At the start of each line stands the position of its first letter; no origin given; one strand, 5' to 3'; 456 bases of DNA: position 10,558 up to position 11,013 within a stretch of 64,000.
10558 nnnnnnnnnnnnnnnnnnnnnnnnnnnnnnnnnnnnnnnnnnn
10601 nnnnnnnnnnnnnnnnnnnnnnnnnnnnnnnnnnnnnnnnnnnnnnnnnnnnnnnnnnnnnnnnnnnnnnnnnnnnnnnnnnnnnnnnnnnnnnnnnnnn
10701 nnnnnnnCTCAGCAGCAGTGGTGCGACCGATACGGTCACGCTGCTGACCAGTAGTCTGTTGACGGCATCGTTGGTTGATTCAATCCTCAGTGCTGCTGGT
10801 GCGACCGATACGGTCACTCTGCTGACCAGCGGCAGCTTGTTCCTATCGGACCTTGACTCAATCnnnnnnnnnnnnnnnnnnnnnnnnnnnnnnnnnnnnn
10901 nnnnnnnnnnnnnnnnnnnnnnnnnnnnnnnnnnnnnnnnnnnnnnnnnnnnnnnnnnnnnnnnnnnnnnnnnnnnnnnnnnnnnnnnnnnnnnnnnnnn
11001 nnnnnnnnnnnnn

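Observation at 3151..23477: Tandem giant RTX-type repeat proteins (4731 aa + 2035 aa) filling 20.3 kb, with no secretion machinery nearby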

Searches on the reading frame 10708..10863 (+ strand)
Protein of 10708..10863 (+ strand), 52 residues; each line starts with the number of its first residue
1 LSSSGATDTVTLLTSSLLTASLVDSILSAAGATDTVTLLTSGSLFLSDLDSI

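Call 33: search_protein_representatives(alignment_id=A1)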
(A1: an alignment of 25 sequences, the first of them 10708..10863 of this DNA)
Query: 25 sequences, 52 profile positions. Proteins with E-value up to 0.001 (for the whole library): 114; up to 1e-10: 42; up to 1e-30: 4. The best 114 are listed.
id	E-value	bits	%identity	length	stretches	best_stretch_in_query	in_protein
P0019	5.3e-93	320.8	-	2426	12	2-52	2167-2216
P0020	3.8e-75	263.6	-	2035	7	1-52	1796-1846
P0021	5.1e-36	138.3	-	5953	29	5-36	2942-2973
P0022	4.5e-31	122.5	-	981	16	2-42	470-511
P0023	2.6e-30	120.0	-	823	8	3-52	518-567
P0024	7.3e-26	105.8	-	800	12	3-52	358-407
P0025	2.2e-24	101.0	-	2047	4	5-52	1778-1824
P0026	9.2e-24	99.1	-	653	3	2-52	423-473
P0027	1.6e-23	98.3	-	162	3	1-52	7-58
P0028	6.2e-23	96.4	-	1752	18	5-43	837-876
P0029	7.4e-23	96.1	-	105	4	3-52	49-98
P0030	1.5e-22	95.2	-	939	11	2-52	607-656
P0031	4.6e-22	93.6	-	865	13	3-51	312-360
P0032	3.1e-20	87.8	-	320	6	3-52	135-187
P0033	7.0e-20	86.6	-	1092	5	3-51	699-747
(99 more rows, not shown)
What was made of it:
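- Tried and rejected: The exhaustive profile search gave 114 clusters (call 33).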

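Call 65: search_solved_structures(query=A1, max_evalue=10, show_alignments=2)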
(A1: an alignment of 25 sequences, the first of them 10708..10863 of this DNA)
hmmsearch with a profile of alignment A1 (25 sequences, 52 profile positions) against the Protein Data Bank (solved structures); distinct sequences matched with E-value up to 10: 0.
